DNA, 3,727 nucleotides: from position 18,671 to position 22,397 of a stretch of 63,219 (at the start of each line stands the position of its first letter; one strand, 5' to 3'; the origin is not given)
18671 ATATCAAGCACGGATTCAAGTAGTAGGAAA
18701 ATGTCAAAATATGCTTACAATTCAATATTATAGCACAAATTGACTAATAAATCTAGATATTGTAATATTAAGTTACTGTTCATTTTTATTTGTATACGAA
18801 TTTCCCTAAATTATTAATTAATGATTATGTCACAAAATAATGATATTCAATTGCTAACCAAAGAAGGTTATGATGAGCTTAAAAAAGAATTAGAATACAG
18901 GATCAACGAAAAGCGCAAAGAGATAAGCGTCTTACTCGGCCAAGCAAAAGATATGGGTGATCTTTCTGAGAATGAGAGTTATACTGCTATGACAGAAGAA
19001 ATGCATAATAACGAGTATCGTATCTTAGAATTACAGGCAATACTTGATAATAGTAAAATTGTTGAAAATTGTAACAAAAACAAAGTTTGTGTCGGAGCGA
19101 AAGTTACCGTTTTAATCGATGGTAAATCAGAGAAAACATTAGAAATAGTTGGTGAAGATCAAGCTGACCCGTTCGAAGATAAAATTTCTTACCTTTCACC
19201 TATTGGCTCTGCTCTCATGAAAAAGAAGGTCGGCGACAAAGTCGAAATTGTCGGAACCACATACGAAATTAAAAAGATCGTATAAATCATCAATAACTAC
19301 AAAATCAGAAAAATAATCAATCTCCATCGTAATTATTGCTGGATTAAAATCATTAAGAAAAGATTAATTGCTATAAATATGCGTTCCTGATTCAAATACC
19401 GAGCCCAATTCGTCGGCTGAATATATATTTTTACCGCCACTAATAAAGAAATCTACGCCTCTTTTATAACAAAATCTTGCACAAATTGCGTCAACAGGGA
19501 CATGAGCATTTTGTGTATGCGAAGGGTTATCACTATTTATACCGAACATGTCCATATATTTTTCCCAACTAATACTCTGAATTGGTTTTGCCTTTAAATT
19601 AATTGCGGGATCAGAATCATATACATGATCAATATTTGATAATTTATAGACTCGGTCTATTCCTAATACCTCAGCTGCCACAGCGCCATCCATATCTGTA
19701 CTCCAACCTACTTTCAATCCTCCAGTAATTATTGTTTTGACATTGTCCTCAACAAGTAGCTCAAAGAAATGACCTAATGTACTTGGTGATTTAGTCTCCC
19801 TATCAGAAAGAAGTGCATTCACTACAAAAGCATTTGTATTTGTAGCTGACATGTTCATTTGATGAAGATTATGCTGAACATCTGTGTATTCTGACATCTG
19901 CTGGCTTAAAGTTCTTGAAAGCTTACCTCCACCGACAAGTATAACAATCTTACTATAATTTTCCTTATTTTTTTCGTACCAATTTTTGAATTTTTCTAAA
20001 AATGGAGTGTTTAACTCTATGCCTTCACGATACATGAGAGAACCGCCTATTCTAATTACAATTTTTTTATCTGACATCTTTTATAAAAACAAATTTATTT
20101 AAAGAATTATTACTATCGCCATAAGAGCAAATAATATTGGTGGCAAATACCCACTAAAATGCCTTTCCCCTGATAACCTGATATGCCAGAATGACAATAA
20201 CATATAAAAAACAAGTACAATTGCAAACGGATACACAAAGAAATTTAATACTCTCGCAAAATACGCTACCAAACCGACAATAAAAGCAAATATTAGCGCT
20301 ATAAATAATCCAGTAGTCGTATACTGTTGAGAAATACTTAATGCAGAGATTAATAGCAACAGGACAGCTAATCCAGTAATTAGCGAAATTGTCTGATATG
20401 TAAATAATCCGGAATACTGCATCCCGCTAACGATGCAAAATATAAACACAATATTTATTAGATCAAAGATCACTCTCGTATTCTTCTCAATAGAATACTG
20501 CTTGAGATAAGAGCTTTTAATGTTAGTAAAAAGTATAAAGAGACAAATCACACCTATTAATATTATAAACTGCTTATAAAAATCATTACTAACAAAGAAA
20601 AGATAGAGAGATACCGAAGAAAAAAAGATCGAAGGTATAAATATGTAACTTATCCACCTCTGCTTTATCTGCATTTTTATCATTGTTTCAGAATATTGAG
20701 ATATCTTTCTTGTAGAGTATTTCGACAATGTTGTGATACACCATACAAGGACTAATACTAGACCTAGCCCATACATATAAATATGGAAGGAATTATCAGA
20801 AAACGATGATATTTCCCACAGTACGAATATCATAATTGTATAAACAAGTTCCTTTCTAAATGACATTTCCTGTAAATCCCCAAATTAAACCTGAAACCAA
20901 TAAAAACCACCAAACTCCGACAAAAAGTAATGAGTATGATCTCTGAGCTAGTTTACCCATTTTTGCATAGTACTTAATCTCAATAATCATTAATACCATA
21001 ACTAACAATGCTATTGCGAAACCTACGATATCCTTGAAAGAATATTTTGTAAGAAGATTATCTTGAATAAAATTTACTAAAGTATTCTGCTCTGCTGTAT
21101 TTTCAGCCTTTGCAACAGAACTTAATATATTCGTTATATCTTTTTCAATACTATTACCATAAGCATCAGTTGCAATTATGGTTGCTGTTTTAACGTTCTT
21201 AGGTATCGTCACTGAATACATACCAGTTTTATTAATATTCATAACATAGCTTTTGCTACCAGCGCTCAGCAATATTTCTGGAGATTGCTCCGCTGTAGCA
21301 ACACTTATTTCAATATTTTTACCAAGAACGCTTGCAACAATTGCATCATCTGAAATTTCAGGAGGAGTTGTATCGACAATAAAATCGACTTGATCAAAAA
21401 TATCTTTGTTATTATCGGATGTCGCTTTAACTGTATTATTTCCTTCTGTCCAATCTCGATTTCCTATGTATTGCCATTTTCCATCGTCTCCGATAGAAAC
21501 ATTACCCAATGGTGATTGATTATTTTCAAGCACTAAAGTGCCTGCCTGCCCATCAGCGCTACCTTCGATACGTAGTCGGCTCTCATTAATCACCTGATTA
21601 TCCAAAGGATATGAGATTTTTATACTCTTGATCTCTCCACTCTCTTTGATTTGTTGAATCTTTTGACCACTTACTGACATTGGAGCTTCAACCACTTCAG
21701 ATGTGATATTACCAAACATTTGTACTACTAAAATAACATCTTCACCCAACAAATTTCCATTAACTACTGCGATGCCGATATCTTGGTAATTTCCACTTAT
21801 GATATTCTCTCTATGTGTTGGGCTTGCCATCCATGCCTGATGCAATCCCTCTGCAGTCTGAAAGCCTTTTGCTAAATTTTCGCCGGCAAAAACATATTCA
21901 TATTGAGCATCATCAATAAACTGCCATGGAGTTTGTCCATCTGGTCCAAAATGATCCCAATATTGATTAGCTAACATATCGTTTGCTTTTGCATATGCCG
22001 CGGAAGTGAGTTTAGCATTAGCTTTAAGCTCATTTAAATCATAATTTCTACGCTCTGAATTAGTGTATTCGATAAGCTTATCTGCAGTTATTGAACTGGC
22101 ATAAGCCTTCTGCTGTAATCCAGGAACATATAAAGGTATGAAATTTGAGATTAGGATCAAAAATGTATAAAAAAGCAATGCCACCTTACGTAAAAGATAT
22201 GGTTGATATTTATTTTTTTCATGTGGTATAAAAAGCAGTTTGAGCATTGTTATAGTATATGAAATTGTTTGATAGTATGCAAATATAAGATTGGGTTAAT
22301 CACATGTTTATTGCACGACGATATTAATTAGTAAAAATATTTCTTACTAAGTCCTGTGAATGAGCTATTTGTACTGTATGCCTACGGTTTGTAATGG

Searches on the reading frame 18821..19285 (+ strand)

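Call 87: search_protein_families(library=pfam, proteins=[window:18821-19285:+], max_evalue=0.001)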
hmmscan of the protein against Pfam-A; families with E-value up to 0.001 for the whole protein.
window:18821-19285:+ (154 aa): 2 families
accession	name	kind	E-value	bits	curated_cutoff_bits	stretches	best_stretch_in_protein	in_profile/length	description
PF01272.25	GreA_GreB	-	1.8e-19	69.9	26.9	1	86-152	3-74/77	Transcription elongation factor, GreA/GreB, C-term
PF03449.20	GreA_GreB_N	-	4.7e-18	65.6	24.5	1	11-80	2-71/71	Transcription elongation factor, N-terminal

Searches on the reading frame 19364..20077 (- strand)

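Call 87: search_protein_families(library=pfam, proteins=[window:19364-20077:-], max_evalue=0.001)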
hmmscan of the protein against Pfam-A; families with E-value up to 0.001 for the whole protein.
window:19364-20077:- (237 aa): 1 family
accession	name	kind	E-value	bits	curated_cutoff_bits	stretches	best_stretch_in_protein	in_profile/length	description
PF00696.33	AA_kinase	-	2.6e-16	60.5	24.9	1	4-182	1-203/234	Amino acid kinase family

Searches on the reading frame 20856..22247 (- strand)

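Call 3: search_protein_families(library=pfam, proteins=[window:20856-22247:-], max_evalue=1)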
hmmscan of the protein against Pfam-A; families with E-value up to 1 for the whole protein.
window:20856-22247:- (463 aa): 3 families
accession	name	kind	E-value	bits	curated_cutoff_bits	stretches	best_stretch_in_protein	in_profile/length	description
PF00188.32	CAP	-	1.2e-18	68.5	21.1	1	60-175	2-114/117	Cysteine-rich secretory protein family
PF17936.7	Big_6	-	0.00034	21.2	27.6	0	337-366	41-73/83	Bacterial Ig domain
PF19077.6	Big_13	-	0.00099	20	27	1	217-293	21-102/102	Bacterial Ig-like domain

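Call 4: search_protein_families(library=ncbifam, proteins=[window:20856-22247:-], max_evalue=1)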
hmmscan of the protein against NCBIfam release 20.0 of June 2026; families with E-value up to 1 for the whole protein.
window:20856-22247:- (463 aa): 4 families
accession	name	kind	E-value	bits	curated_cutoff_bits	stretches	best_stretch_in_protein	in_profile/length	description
TIGR02909.1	spore_YkwD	subfamily_domain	3.3e-30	104.6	171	1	56-178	6-125/127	uncharacterized protein, YkwD family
NF052539.1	DivAsocLipDalA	equivalog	9.5e-18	64.6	200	1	56-162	49-155/169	divisome-associated lipoprotein DalA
NF033510.3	Ca_tandemer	repeat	7.7e-07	29.4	50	2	288-366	3-95/96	Ca2+-stabilized repeat-containing adhesin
NF053714.1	STM2766_fam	equivalog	0.093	12.4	70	1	317-405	43-133/207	STM2766 family helicase-associated protein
